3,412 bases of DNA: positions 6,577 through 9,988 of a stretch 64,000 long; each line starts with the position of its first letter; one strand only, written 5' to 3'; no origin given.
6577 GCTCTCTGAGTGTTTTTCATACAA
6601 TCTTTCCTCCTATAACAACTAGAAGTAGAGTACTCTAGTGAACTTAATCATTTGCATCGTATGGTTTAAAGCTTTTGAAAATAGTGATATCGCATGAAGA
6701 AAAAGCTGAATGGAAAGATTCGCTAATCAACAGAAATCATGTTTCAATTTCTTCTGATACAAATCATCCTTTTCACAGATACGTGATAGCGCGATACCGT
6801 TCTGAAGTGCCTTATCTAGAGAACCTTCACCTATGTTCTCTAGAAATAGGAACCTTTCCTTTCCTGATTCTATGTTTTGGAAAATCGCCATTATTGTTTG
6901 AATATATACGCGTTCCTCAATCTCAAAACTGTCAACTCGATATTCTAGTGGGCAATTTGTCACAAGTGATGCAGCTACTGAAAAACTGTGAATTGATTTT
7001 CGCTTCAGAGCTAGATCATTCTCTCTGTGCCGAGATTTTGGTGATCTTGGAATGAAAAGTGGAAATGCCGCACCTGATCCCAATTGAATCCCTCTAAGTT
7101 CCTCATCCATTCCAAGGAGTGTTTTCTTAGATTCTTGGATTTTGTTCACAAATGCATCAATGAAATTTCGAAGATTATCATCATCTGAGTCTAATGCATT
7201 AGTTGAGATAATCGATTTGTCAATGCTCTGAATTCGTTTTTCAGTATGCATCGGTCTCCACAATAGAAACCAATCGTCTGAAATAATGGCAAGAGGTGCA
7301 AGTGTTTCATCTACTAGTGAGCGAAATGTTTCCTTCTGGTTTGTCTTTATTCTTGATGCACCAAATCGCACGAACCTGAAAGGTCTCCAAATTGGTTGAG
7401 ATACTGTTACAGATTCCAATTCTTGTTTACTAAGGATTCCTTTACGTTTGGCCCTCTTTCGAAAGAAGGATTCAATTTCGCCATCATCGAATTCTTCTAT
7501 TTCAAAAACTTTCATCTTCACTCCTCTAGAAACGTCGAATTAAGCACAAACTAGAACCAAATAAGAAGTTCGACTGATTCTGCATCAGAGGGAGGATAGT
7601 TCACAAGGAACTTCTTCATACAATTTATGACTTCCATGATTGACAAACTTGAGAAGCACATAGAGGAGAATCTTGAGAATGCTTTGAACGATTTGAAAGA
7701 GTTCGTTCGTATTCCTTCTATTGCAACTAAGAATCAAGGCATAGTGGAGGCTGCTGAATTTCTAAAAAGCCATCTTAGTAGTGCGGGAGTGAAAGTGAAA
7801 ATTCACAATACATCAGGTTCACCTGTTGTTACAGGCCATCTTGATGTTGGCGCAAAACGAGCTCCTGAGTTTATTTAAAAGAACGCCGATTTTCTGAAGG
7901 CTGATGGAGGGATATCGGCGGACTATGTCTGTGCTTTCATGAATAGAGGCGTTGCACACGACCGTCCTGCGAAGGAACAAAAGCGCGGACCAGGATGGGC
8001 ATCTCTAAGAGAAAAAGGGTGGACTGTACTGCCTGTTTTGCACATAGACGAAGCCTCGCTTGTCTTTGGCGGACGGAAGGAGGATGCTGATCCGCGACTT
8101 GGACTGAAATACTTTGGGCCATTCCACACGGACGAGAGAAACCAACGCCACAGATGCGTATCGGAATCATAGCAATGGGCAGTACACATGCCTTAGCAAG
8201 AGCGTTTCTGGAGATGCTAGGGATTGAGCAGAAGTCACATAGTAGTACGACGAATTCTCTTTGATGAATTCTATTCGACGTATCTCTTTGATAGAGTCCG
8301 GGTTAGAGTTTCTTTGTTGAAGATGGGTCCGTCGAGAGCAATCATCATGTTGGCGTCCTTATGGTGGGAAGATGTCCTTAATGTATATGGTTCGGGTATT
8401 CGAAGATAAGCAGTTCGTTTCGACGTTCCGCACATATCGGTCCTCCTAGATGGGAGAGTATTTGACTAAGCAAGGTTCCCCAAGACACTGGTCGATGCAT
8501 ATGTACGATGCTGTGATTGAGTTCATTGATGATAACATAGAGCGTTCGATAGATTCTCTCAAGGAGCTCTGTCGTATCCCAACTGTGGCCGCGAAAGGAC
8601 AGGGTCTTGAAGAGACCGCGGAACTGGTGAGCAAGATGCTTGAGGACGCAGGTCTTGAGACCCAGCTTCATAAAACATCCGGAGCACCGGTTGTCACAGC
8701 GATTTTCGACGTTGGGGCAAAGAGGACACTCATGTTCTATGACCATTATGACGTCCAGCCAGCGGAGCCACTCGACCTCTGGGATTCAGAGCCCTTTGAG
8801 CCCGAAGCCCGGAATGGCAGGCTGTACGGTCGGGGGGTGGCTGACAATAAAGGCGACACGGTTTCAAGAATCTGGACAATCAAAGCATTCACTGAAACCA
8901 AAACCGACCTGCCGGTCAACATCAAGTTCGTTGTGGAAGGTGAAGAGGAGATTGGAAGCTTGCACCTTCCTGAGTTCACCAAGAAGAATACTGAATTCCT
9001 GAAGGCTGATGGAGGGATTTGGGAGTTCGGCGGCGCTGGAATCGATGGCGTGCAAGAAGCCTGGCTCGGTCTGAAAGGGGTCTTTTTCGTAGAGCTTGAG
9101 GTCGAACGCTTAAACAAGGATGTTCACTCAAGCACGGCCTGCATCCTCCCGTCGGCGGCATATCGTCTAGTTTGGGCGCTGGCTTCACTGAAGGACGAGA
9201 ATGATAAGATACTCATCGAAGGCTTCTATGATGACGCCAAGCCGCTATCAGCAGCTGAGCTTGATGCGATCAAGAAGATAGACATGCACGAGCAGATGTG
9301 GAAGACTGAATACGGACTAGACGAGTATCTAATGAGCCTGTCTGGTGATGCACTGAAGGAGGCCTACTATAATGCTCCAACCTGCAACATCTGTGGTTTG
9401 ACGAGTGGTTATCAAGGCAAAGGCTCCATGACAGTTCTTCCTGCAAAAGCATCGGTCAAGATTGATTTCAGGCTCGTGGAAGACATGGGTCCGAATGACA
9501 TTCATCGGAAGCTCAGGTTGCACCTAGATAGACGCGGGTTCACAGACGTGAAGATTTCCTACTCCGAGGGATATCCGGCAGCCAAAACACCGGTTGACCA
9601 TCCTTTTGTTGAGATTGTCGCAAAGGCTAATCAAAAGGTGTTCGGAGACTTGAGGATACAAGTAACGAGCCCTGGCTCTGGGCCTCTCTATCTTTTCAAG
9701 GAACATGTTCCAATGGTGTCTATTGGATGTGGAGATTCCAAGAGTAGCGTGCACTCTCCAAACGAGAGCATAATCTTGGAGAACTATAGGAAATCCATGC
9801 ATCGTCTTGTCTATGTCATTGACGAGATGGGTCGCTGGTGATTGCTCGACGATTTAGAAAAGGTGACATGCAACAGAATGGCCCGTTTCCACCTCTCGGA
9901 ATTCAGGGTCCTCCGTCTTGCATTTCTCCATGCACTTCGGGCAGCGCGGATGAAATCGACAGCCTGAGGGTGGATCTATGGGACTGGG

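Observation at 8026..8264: Hidden relic of a prokaryotic Argonaute at the recombination junction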

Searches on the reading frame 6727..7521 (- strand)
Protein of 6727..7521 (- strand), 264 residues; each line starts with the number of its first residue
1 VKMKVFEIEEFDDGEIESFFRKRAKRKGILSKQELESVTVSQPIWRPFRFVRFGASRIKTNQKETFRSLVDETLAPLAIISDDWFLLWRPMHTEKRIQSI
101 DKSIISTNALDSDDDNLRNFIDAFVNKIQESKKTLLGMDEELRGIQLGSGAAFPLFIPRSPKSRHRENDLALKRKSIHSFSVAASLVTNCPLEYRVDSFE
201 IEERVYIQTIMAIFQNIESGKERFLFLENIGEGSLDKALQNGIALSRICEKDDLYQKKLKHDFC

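Call 6: search_protein_families(library=pfam, proteins=[window:6727-7521:-], max_evalue=1)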
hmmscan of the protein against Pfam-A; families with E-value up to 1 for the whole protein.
window:6727-7521:- (264 aa): 1 family
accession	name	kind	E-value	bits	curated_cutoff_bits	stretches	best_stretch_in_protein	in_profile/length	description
PF20354.3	DUF6649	-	0.024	14.5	27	1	184-231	72-119/227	Family of unknown function (DUF6649)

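Call 44: list_cluster_members(proteins=[window:6727-7518:-, window:4866-6416:-, window:7627-7875:+, window:7939-8169:+, window:8450-9838:+, window:8501-9838:+, window:3760-4776:-, window:7636-7875:+])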
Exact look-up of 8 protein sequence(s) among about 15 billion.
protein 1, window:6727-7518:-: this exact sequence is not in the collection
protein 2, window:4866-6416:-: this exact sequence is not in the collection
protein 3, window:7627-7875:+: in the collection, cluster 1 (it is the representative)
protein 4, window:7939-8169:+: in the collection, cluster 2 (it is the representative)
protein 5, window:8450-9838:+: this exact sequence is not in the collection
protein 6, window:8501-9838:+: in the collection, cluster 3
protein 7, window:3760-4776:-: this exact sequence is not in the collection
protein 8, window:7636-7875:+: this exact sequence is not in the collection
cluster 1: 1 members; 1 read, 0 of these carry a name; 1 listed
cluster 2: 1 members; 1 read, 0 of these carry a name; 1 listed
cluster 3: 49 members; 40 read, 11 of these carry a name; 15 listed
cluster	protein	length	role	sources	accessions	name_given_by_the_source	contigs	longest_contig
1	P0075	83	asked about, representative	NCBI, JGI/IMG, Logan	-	-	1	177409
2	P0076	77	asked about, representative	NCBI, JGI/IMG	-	-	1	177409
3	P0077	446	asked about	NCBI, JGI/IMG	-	-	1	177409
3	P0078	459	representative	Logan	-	-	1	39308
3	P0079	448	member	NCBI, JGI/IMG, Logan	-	acetylornithine deacetylase/succinyl-diaminopimelate desuccinylase-like protein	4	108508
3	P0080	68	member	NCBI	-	-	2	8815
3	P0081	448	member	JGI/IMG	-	acetylornithine deacetylase/succinyl-diaminopimelate desuccinylase-like protein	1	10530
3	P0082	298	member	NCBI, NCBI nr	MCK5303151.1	MAG: M20/M25/M40 family metallo-hydrolase, partial [Candidatus Thorarchaeota archaeon] | M20/M25/M40 family metallo-hydrolase [Candidatus Thorarchaeota archaeon]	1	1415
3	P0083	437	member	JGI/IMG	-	acetylornithine deacetylase/succinyl-diaminopimelate desuccinylase-like protein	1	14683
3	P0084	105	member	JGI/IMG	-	acetylornithine deacetylase/succinyl-diaminopimelate desuccinylase-like protein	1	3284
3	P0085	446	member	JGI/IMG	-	acetylornithine deacetylase/succinyl-diaminopimelate desuccinylase-like protein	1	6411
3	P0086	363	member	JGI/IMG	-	acetylornithine deacetylase/succinyl-diaminopimelate desuccinylase-like protein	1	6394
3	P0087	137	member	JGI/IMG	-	acetylornithine deacetylase/succinyl-diaminopimelate desuccinylase-like protein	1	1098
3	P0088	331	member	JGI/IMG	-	acetylornithine deacetylase/succinyl-diaminopimelate desuccinylase-like protein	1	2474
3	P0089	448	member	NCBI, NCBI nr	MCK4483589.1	MAG: M20/M25/M40 family metallo-hydrolase [Candidatus Thorarchaeota archaeon] | M20/M25/M40 family metallo-hydrolase [Candidatus Thorarchaeota archaeon]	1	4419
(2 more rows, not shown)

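Call 49: find_encoding_contigs(protein=P0075, flank=3000)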
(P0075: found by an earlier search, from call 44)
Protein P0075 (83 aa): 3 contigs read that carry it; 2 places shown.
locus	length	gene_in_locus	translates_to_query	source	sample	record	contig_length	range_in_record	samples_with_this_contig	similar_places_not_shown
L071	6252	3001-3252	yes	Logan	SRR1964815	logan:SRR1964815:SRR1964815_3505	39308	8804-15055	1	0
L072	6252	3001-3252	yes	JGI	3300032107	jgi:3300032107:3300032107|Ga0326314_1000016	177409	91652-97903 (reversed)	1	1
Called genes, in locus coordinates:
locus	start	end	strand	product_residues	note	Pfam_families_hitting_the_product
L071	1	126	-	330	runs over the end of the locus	PF19300:BPD_transp_1_N, PF00528:BPD_transp_1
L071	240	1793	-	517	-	PF00496:SBP_bac_5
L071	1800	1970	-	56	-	-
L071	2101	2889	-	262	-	-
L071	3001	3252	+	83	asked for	-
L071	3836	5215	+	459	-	PF01546:Peptidase_M20, PF07687:M20_dimer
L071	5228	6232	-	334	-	PF00005:ABC_tran, PF08352:oligo_HPY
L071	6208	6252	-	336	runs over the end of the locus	PF00005:ABC_tran, PF08352:oligo_HPY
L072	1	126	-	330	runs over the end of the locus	PF19300:BPD_transp_1_N, PF00528:BPD_transp_1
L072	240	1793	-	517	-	PF00496:SBP_bac_5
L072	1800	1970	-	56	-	-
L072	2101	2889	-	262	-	-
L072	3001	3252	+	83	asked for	-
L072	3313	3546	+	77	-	-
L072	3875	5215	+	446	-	PF01546:Peptidase_M20, PF07687:M20_dimer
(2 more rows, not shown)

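Call 86: find_related_loci(query=window:6727-7518:-, collection=metagenome_contigs, flank=6000)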
Query window:6727-7518:- (263 aa) in metagenome_contigs; peptide patterns used: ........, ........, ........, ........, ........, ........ (x = any residue, [..] = any of these).
185 stretches matched a pattern; 3 encode a relative of the query (tblastn E <= 1e-3); 3 distinct loci.
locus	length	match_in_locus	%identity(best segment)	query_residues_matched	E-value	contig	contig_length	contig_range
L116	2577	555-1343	93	1-263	3e-176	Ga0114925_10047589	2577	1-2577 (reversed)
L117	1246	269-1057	88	1-263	3e-171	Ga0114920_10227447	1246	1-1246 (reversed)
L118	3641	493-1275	71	1-262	3e-133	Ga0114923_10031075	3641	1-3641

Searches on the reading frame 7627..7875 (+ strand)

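Call 6: search_protein_families(library=pfam, proteins=[window:7627-7875:+], max_evalue=1)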
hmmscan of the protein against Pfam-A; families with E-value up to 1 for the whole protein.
window:7627-7875:+ (83 aa): 6 families
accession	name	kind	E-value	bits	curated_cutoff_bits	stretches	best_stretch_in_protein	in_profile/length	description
PF08886.16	GshA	-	0.0087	15.1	25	1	5-61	59-115/402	Glutamate-cysteine ligase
PF00542.24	Ribosomal_L12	-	0.096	13.5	25.9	1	14-59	21-66/67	Ribosomal protein L7/L12 C-terminal domain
PF09413.15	DUF2007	-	0.14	12.8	25.7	1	43-71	13-40/66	Putative prokaryotic signal transducing protein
PF17854.6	FtsK_alpha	-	0.15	12.7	22.9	1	34-70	17-53/101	FtsK alpha domain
PF22562.2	UBA_7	-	0.17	12.3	27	1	32-51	23-42/48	UBA-like domain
PF23400.1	CARF_Card1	-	0.17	12.3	24.6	1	9-60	40-91/146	Card1 CARF domain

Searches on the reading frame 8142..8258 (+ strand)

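Call 6: search_protein_families(library=pfam, proteins=[window:8142-8258:+], max_evalue=1)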
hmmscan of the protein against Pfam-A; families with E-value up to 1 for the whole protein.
window:8142-8258:+ (39 aa): 1 family
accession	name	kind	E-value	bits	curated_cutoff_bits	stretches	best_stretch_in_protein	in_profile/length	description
PF00781.29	DAGK_cat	-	0.057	13.5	23.6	1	3-30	80-103/125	Diacylglycerol kinase catalytic domain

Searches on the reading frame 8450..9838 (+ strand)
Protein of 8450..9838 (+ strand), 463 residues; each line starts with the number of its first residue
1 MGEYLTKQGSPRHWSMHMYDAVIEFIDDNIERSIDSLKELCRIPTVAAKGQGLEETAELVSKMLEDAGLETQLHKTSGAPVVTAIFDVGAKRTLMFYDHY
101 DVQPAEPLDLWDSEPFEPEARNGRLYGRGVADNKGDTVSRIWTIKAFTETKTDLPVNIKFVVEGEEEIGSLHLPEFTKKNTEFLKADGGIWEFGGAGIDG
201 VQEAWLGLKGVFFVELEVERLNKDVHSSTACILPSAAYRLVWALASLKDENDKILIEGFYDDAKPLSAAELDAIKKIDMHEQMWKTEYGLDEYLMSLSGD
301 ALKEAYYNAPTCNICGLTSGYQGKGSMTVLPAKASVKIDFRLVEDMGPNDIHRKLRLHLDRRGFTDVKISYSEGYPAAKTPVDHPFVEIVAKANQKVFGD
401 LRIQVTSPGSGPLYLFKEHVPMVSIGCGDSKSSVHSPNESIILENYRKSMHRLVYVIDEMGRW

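Call 6: search_protein_families(library=pfam, proteins=[window:8450-9838:+], max_evalue=1)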
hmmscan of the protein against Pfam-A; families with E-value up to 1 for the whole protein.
window:8450-9838:+ (463 aa): 2 families
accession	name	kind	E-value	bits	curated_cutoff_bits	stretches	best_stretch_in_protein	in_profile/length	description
PF01546.33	Peptidase_M20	-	1.2e-27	97.6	24.6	1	95-457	1-204/206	Peptidase family M20/M25/M40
PF07687.19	M20_dimer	-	1.1e-07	32.2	21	1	209-361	4-101/107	Peptidase dimerisation domain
